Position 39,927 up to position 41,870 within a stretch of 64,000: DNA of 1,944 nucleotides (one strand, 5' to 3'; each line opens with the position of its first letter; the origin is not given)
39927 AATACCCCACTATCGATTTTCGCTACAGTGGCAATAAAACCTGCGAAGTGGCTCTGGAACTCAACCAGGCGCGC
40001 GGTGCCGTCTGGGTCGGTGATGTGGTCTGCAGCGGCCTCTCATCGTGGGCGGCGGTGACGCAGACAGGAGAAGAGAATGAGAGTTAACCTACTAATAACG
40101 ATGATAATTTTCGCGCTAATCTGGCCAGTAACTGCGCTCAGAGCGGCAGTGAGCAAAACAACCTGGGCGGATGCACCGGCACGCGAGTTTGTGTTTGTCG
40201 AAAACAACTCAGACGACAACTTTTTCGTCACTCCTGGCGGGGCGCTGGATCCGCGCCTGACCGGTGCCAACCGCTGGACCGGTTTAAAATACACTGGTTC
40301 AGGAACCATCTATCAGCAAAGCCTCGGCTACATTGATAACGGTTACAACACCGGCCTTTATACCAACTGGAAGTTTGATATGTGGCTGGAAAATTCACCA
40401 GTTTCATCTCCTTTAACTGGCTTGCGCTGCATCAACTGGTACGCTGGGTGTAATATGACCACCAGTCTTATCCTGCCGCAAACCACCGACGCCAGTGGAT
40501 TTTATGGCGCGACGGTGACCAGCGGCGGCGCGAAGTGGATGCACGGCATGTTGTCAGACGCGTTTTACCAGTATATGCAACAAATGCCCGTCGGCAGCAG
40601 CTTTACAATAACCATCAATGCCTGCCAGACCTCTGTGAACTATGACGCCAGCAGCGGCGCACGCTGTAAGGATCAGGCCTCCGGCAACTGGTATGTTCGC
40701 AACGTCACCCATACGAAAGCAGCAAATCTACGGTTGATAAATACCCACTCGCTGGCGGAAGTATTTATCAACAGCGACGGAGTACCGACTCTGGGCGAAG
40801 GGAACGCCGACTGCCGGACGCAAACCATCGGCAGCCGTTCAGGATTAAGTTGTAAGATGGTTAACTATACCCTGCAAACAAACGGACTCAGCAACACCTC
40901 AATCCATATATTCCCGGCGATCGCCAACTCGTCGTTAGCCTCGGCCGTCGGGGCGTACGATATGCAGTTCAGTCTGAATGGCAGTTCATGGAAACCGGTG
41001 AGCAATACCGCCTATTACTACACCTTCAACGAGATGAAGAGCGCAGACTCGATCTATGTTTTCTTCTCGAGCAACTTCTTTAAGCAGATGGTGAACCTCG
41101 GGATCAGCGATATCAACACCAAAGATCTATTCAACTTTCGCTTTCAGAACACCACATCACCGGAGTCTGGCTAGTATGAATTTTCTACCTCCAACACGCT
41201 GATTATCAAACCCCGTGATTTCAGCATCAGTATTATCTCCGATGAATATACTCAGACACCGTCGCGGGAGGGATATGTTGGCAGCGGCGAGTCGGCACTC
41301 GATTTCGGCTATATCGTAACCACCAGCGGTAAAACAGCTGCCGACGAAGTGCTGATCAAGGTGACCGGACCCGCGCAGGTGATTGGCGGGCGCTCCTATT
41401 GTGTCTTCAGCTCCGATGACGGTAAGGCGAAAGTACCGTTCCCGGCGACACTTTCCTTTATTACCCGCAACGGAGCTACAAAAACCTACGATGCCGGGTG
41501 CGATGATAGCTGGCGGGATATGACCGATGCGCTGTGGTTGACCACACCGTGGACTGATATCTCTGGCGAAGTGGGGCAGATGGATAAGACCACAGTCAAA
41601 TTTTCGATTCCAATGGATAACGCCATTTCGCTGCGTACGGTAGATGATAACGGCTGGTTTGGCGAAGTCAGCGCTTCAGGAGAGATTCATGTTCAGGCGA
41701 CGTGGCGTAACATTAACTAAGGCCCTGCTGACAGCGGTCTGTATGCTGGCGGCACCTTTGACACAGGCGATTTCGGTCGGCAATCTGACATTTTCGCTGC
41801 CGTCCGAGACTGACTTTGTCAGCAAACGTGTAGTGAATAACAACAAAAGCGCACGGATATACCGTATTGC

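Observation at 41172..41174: In-frame amber codon splits ecpD (pilus tip adhesin)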

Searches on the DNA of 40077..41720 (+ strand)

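Call 4: search_dna_similar(query=window:40077-41720:+, collection=ecoli_genomes, mode=near, max_rows=40)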
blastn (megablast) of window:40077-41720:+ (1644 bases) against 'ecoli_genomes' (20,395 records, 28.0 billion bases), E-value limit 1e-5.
Records with a match: 4967; places in all: 4981; records where one place covers at least 80% of the query: 4933.
Genomes with a match: 4962 of 5426; with a place that covers at least 80% of the query: 4928. Places per genome that has any: lowest 1, median 1, highest 2. On chromosomes: 4968 places; on plasmids: 13.
Best place of each record, by identity: >=99% 2707; 95-99% 2259; 80-90% 1.
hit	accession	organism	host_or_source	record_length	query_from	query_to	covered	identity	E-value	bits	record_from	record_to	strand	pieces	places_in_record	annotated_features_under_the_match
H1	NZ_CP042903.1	Escherichia coli strain CFSAN061761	missing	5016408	1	1644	100%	100.0%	0e+0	3037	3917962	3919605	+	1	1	ecpD: fimbrial adhesin EcpD | ecpE: fimbrial chaperone EcpE | ecpC: fimbrial usher EcpC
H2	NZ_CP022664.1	Escherichia coli strain FORC 064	cucumber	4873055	1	1644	100%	100.0%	0e+0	3037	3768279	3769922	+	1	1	ecpD: fimbrial adhesin EcpD | ecpE: fimbrial chaperone EcpE | ecpC: fimbrial usher EcpC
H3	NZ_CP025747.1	Escherichia coli strain ML35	missing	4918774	1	1644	100%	100.0%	0e+0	3037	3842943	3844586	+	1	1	ecpD: fimbrial adhesin EcpD | ecpE: fimbrial chaperone EcpE | ecpC: fimbrial usher EcpC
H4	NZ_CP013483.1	Escherichia coli strain Y5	Homo sapiens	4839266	1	1644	100%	100.0%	0e+0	3037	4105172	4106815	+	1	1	ecpD: fimbrial adhesin EcpD | ecpE: fimbrial chaperone EcpE | ecpC: fimbrial usher EcpC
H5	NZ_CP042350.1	Escherichia coli strain RM10410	crow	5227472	1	1644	100%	100.0%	0e+0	3037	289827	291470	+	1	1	ecpD: fimbrial adhesin EcpD | ecpE: fimbrial chaperone EcpE | ecpC: fimbrial usher EcpC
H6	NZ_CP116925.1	Escherichia coli strain MLI104K2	Homo sapiens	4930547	1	1644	100%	100.0%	0e+0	3037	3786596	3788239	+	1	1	ecpD: fimbrial adhesin EcpD | ecpE: fimbrial chaperone EcpE | ecpC: fimbrial usher EcpC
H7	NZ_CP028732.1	Escherichia coli strain H3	Homo sapiens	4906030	1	1644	100%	100.0%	0e+0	3037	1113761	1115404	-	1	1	ecpD: fimbrial adhesin EcpD | ecpE: fimbrial chaperone EcpE | ecpC: fimbrial usher EcpC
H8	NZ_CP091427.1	Escherichia coli strain 1000C-3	hospital wastewater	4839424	1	1644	100%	100.0%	0e+0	3037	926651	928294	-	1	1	ecpD: fimbrial adhesin EcpD | ecpE: fimbrial chaperone EcpE | ecpC: fimbrial usher EcpC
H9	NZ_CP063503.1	Escherichia coli strain EH09-18-41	Homo sapiens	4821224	1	1644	100%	100.0%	0e+0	3037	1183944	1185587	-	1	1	ecpD: fimbrial adhesin EcpD | ecpE: fimbrial chaperone EcpE | ecpC: fimbrial usher EcpC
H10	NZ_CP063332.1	Escherichia coli strain BS74R-D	Homo sapiens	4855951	1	1644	100%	100.0%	0e+0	3037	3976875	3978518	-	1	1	ecpD: fimbrial adhesin EcpD | ecpE: fimbrial chaperone EcpE | ecpC: fimbrial usher EcpC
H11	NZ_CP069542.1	Escherichia coli strain FDAARGOS_1248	Homo sapiens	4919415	1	1644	100%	100.0%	0e+0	3037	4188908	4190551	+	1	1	ecpD: fimbrial adhesin EcpD | ecpE: fimbrial chaperone EcpE | ecpC: fimbrial usher EcpC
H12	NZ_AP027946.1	Escherichia coli strain VE-F10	-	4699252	1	1644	100%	100.0%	0e+0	3037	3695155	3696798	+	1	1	ecpD: fimbrial adhesin EcpD | ecpE: fimbrial chaperone EcpE | ecpC: fimbrial usher EcpC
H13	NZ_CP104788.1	Escherichia coli strain SHP24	swine faeces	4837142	1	1644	100%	100.0%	0e+0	3037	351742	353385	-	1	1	ecpD: fimbrial adhesin EcpD | ecpE: fimbrial chaperone EcpE | ecpC: fimbrial usher EcpC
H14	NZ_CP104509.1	Escherichia coli strain E2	Poultry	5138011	1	1644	100%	100.0%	0e+0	3037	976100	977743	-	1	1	ecpD: fimbrial adhesin EcpD | ecpE: fimbrial chaperone EcpE | ecpC: fimbrial usher EcpC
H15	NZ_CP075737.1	Escherichia coli strain CPF6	Sus scrofa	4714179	1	1644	100%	100.0%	0e+0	3037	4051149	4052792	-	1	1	ecpD: fimbrial adhesin EcpD | ecpE: fimbrial chaperone EcpE | ecpC: fimbrial usher EcpC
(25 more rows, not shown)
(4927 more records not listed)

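Call 5: get_annotated_region(hit=H1, flank=6000)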
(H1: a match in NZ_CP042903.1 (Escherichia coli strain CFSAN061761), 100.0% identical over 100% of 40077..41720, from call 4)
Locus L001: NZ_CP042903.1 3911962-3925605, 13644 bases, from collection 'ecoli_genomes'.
description: Escherichia coli strain CFSAN061761 chromosome, complete genome
organism: Escherichia coli strain CFSAN061761 (NCBI taxid 562)
replicon: chromosome; assembly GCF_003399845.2
host: missing; source: raw milk cheese; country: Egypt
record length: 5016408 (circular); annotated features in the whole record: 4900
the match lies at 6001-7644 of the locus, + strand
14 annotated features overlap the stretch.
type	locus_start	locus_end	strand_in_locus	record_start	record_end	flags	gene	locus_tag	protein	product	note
CDS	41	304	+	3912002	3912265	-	ykgM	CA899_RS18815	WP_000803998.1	type B 50S ribosomal protein L31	-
CDS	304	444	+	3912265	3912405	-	ykgO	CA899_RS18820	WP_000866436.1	type B 50S ribosomal protein L36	-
CDS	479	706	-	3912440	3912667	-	ykgL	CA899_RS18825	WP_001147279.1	protein YkgL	-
CDS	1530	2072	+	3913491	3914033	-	ecpR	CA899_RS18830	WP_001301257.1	ECP biosynthesis operon DNA-binding transcriptional regulator EcpR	-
CDS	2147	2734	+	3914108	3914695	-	ecpA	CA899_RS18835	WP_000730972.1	common pilus major fimbrillin subunit EcpA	-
CDS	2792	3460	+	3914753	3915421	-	ecpB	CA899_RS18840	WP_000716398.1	fimbrial chaperone EcpB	-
CDS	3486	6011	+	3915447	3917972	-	ecpC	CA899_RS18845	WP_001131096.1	fimbrial usher EcpC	-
CDS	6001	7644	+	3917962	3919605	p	ecpD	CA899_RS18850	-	fimbrial adhesin EcpD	internal stop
CDS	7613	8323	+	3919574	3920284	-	ecpE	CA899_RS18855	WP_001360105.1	fimbrial chaperone EcpE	-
CDS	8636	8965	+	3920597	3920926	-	ykgJ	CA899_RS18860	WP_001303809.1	YkgJ family cysteine cluster protein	-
CDS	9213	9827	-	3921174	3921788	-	yagU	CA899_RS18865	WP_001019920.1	YagU family protein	-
CDS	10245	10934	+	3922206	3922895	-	paoA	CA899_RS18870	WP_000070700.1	aldehyde dehydrogenase iron-sulfur subunit PaoA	-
CDS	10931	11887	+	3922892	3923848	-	paoB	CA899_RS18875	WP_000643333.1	aldehyde oxidoreductase FAD-binding subunit PaoB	-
CDS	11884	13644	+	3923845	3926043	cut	paoC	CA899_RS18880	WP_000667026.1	aldehyde oxidoreductase molybdenum-binding subunit PaoC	-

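Call 6: search_dna_similar(query=window:41143-41203:+, collection=ecoli_genomes, mode=near, max_rows=60, rows=spread)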
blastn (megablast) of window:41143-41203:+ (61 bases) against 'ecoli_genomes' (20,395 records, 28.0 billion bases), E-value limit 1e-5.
Records with a match: 4951; places in all: 4952; records where one place covers at least 80% of the query: 4951.
Genomes with a match: 4946 of 5426; with a place that covers at least 80% of the query: 4946. Places per genome that has any: lowest 1, median 1, highest 2. On chromosomes: 4939 places; on plasmids: 13.
Best place of each record, by identity: >=99% 68; 95-99% 4882; 90-95% 1.
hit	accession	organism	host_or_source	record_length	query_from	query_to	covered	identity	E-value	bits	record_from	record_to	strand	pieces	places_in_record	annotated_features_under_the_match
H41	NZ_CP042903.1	Escherichia coli strain CFSAN061761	missing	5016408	1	61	100%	100.0%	5e-23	113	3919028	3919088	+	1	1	ecpD: fimbrial adhesin EcpD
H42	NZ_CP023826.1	Escherichia coli strain 4/4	Homo sapiens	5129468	1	61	100%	98.4%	2e-21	108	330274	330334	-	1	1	ecpD: fimbrial adhesin EcpD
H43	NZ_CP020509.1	Escherichia coli strain 165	Homo sapiens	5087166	1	61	100%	98.4%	2e-21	108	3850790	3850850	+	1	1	ecpD: fimbrial adhesin EcpD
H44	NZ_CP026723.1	Escherichia coli strain 266917_2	Homo sapiens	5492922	1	61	100%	98.4%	2e-21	108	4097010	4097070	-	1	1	ecpD: fimbrial adhesin EcpD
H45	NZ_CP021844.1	Escherichia coli strain EC1515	Homo sapiens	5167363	1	61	100%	98.4%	2e-21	108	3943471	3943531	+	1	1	ecpD: fimbrial adhesin EcpD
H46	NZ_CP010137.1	Escherichia coli strain D2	dog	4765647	1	61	100%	98.4%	2e-21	108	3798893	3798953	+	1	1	ecpD: fimbrial adhesin EcpD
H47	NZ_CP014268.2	Escherichia coli B strain C2566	laboratory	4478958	1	61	100%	98.4%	2e-21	108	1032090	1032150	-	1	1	ecpD: fimbrial adhesin EcpD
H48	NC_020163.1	Escherichia coli APEC O78 strain APEC O78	-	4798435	1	61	100%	98.4%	2e-21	108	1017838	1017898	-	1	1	ecpD: fimbrial adhesin EcpD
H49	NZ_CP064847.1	Escherichia coli strain 20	wastewater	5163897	1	61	100%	98.4%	2e-21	108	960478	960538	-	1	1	ecpD: fimbrial adhesin EcpD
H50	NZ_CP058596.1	Escherichia coli strain UPEC_U013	Homo sapiens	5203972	1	61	100%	98.4%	2e-21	108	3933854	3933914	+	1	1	ecpD: fimbrial adhesin EcpD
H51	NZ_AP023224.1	Escherichia coli strain YJ1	Homo sapiens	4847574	1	61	100%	98.4%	2e-21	108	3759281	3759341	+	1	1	ecpD: fimbrial adhesin EcpD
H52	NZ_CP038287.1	Escherichia coli O157:H7 strain TX 376-2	cattle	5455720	1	61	100%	98.4%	2e-21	108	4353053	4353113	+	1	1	ecpD: fimbrial adhesin EcpD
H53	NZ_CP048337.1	Escherichia coli strain 142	environment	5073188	1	61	100%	98.4%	2e-21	108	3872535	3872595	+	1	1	ecpD: fimbrial adhesin EcpD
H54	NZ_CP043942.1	Escherichia coli strain AR216.2b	dog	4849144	1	61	100%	98.4%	2e-21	108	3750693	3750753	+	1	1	ecpD: fimbrial adhesin EcpD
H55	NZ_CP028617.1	Escherichia coli strain 140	cattle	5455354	1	61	100%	98.4%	2e-21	108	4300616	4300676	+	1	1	ecpD: fimbrial adhesin EcpD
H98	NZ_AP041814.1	Escherichia coli O166:H15 strain JNE21-009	Homo sapiens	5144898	1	61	100%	96.7%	1e-19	102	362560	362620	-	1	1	ecpD: fimbrial adhesin EcpD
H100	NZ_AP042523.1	Escherichia coli strain OkiPb01685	bovine feces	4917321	1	59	97%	94.9%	7e-17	94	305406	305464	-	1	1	ecpD: fimbrial adhesin EcpD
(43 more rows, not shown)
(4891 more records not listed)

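Call 8: get_annotated_region(hit=H47, flank=1500)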
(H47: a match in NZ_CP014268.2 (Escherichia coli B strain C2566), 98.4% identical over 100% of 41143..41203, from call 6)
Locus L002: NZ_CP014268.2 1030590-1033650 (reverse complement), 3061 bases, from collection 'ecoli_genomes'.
description: Escherichia coli B strain C2566 chromosome, complete genome
organism: Escherichia coli B strain C2566 (NCBI taxid 37762)
replicon: chromosome; assembly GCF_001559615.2
host: -; source: laboratory; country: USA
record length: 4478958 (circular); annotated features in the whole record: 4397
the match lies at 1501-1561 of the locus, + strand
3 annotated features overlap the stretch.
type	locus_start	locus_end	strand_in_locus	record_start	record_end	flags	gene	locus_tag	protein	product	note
CDS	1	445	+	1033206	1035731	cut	ecpC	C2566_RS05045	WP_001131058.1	fimbrial usher EcpC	-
CDS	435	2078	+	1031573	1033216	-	ecpD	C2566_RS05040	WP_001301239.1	fimbrial adhesin EcpD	-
CDS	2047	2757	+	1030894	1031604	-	ecpE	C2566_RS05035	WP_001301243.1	fimbrial chaperone EcpE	-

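Call 9: get_annotated_region(hit=H52, flank=1500)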
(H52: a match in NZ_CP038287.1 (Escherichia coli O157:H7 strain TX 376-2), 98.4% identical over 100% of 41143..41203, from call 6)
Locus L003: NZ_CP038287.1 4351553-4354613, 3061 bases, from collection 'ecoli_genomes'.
description: Escherichia coli O157:H7 strain TX 376-2 chromosome, complete genome
organism: Escherichia coli O157:H7 strain TX 376-2 (NCBI taxid 83334)
replicon: chromosome; assembly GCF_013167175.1
host: cattle; source: cattle feces; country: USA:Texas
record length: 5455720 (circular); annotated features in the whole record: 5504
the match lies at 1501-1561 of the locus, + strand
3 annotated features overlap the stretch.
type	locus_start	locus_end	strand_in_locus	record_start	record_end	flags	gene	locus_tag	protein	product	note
CDS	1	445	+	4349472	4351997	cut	ecpC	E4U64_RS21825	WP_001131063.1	fimbrial usher EcpC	-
CDS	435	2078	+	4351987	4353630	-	ecpD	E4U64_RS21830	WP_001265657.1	fimbrial adhesin EcpD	-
CDS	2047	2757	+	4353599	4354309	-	ecpE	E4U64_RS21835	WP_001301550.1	fimbrial chaperone EcpE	-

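Call 10: get_annotated_region(hit=H50, flank=1500)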
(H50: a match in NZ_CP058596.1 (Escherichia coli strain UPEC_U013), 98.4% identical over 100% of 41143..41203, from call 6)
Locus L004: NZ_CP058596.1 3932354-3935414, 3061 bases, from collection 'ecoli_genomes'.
description: Escherichia coli strain UPEC_U013 chromosome, complete genome
organism: Escherichia coli strain UPEC_U013 (NCBI taxid 562)
replicon: chromosome; assembly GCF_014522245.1
host: Homo sapiens; source: urine; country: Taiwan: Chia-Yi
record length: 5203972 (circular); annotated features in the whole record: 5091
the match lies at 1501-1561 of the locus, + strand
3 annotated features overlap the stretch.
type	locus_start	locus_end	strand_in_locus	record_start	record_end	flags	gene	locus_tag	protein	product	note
CDS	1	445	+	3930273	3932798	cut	ecpC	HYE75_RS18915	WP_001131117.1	fimbrial usher EcpC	-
CDS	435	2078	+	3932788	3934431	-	ecpD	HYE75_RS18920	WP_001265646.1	fimbrial adhesin EcpD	-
CDS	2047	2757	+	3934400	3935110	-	ecpE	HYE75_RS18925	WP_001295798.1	fimbrial chaperone EcpE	-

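Call 11: get_annotated_region(hit=H98, flank=1500)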
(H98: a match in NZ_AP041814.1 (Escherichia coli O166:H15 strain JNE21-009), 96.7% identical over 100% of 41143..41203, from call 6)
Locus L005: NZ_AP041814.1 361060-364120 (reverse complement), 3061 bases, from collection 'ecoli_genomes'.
description: Escherichia coli O166:H15 strain JNE21-009 chromosome, complete genome
organism: Escherichia coli O166:H15 strain JNE21-009 (NCBI taxid 2802033)
replicon: chromosome; assembly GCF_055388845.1
host: Homo sapiens; source: -; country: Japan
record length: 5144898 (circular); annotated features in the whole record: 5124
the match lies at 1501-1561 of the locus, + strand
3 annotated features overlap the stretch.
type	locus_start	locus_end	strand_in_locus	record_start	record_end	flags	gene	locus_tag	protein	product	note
CDS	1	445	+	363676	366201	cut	ecpC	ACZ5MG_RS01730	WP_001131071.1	fimbrial usher EcpC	-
CDS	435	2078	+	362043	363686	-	ecpD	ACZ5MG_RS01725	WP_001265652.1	fimbrial adhesin EcpD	-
CDS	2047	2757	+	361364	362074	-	ecpE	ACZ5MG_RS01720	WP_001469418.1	fimbrial chaperone EcpE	-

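Call 12: get_annotated_region(hit=H100, flank=1500)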
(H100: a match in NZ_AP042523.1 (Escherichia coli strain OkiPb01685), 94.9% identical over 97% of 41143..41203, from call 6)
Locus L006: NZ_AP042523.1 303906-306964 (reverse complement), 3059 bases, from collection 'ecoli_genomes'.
description: Escherichia coli strain OkiPb01685 chromosome, complete genome
organism: Escherichia coli strain OkiPb01685 (NCBI taxid 562)
replicon: chromosome; assembly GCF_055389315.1
host: -; source: bovine feces; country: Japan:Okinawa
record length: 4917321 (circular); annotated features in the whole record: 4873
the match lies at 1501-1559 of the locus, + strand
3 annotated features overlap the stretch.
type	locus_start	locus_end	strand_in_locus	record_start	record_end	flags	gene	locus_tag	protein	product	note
CDS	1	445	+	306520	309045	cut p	ecpC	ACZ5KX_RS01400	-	fimbrial usher EcpC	internal stop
CDS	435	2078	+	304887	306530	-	ecpD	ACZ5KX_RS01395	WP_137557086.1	fimbrial adhesin EcpD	-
CDS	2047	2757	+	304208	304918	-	ecpE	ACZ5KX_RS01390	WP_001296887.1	fimbrial chaperone EcpE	-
